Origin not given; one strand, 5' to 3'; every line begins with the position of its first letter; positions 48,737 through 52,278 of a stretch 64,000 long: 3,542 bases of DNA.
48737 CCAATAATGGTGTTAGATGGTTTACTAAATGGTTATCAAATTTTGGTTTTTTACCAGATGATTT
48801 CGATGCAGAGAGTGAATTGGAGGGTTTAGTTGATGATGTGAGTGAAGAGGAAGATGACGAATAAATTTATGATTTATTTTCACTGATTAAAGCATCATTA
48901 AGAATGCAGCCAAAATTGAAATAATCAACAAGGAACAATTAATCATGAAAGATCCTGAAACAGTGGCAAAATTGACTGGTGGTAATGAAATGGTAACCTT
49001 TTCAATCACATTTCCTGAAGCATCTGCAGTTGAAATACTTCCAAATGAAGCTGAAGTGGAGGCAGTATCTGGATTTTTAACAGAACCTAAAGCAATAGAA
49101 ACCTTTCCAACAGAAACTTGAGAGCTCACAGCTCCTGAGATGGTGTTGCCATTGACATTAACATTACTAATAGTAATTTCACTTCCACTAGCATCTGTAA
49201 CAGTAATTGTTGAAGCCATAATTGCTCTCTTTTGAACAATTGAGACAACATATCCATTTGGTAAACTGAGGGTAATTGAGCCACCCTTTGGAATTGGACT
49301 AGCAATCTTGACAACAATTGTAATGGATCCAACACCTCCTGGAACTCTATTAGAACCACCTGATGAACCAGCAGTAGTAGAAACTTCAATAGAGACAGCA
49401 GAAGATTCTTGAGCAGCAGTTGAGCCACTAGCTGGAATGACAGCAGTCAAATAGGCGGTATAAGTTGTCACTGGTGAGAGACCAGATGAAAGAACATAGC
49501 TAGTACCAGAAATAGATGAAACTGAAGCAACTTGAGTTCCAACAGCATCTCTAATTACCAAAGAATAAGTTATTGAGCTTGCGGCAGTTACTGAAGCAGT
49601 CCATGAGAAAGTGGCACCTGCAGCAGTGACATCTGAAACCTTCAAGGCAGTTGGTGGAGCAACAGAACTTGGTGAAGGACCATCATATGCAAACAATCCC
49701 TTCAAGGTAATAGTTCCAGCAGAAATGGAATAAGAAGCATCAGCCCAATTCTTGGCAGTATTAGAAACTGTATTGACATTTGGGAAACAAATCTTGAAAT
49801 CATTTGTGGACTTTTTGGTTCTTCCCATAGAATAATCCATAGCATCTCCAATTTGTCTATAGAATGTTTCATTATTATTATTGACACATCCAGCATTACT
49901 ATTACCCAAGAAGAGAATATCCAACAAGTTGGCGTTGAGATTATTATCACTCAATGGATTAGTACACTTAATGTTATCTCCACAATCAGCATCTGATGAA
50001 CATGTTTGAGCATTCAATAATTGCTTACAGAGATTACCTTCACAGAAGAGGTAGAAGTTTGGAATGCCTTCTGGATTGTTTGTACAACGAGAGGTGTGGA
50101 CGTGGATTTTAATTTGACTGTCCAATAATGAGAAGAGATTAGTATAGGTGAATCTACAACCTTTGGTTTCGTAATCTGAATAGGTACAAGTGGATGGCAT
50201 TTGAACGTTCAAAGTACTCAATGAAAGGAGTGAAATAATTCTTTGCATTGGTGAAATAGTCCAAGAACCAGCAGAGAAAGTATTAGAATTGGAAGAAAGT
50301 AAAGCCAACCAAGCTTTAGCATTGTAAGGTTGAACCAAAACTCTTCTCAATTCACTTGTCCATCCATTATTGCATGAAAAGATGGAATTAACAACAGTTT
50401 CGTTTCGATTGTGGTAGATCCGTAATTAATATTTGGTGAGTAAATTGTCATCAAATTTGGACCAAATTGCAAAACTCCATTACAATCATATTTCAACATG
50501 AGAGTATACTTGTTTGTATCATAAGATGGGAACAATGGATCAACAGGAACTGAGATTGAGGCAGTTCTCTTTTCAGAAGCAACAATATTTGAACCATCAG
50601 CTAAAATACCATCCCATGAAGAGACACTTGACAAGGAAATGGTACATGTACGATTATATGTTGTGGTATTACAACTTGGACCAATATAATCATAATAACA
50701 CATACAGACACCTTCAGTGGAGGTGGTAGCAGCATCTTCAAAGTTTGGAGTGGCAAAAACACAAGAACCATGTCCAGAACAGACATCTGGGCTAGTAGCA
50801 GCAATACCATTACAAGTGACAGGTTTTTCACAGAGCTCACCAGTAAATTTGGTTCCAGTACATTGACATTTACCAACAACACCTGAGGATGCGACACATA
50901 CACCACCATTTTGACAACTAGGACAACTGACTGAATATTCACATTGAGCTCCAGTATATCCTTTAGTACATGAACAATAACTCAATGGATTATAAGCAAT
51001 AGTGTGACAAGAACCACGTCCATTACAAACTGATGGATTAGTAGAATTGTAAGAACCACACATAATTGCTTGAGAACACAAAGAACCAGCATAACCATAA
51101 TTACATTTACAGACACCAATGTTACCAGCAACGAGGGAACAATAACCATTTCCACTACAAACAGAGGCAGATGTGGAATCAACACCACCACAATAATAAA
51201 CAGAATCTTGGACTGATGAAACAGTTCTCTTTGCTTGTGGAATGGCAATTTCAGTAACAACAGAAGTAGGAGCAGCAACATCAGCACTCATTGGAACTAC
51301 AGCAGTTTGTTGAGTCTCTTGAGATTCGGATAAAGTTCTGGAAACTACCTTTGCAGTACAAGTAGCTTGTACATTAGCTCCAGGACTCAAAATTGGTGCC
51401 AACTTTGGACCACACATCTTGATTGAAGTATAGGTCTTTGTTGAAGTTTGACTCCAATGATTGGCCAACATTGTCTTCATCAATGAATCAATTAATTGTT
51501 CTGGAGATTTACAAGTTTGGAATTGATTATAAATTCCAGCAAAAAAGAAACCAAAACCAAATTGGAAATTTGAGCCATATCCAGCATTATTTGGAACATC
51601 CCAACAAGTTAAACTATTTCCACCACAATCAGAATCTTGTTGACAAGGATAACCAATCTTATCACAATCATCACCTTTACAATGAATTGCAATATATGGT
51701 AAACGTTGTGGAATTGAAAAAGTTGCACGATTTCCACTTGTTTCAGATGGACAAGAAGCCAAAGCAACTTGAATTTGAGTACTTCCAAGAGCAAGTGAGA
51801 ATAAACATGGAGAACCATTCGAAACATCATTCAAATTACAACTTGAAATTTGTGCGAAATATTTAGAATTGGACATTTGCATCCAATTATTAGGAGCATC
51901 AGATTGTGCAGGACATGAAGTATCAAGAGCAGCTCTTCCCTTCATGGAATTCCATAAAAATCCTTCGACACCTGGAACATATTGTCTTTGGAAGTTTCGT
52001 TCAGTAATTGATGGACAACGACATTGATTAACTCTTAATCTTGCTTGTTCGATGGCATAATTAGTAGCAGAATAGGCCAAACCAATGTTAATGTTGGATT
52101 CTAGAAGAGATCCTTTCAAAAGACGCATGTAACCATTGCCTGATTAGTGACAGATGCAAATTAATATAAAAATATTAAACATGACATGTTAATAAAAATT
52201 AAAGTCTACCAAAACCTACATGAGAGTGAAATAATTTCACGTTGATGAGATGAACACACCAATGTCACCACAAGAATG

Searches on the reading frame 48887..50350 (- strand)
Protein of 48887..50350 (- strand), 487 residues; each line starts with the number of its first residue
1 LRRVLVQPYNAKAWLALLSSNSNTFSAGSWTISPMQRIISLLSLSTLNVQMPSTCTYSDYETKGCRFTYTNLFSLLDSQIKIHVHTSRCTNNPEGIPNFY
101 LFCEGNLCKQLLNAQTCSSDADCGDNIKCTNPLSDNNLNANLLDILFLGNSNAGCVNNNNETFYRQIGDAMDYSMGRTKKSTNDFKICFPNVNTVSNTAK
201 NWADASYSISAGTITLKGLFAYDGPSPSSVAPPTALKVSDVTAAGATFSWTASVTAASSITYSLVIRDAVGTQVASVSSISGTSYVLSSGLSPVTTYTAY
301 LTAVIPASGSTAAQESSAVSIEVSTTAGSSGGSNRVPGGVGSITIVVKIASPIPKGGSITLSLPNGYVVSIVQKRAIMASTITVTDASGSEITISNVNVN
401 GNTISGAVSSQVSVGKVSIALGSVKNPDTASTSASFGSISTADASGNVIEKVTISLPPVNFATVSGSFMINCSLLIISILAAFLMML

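Call 24: search_protein_families(library=pfam, max_evalue=0.0001, proteins=[window:48887-50350:-])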
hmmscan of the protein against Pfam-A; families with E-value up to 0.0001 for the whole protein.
window:48887-50350:- (487 aa): 1 family
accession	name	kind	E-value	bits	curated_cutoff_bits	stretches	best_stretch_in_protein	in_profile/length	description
PF00041.27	fn3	-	1.7e-06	28.6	25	1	232-310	2-75/84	Fibronectin type III domain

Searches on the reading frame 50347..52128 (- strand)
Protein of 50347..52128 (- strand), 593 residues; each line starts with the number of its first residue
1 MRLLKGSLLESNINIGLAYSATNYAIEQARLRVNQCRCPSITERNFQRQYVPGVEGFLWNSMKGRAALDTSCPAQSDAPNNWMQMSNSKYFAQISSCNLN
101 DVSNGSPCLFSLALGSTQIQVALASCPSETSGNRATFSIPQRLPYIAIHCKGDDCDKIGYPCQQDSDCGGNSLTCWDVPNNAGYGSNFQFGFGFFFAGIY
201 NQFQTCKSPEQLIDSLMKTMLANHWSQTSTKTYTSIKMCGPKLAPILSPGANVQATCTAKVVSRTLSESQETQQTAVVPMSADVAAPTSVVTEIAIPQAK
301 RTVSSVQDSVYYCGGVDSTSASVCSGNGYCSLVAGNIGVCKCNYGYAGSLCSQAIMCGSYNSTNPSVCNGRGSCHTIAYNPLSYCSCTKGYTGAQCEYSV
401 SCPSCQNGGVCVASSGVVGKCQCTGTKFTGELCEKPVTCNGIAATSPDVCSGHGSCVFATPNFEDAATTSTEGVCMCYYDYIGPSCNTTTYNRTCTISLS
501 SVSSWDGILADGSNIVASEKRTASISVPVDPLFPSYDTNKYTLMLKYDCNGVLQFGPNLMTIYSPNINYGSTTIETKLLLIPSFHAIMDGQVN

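Call 24: search_protein_families(library=pfam, max_evalue=0.0001, proteins=[window:50347-52128:-])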
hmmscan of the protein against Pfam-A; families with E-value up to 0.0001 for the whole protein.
window:50347-52128:- (593 aa): 2 families
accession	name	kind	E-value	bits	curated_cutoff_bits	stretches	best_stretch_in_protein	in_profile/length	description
PF07974.19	EGF_2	-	1.8e-05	25.4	22.1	0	321-351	5-32/32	EGF-like domain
PF25024.1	EGF_TEN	-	3.9e-05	23.8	65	1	320-495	30-197/234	Teneurin EGF domain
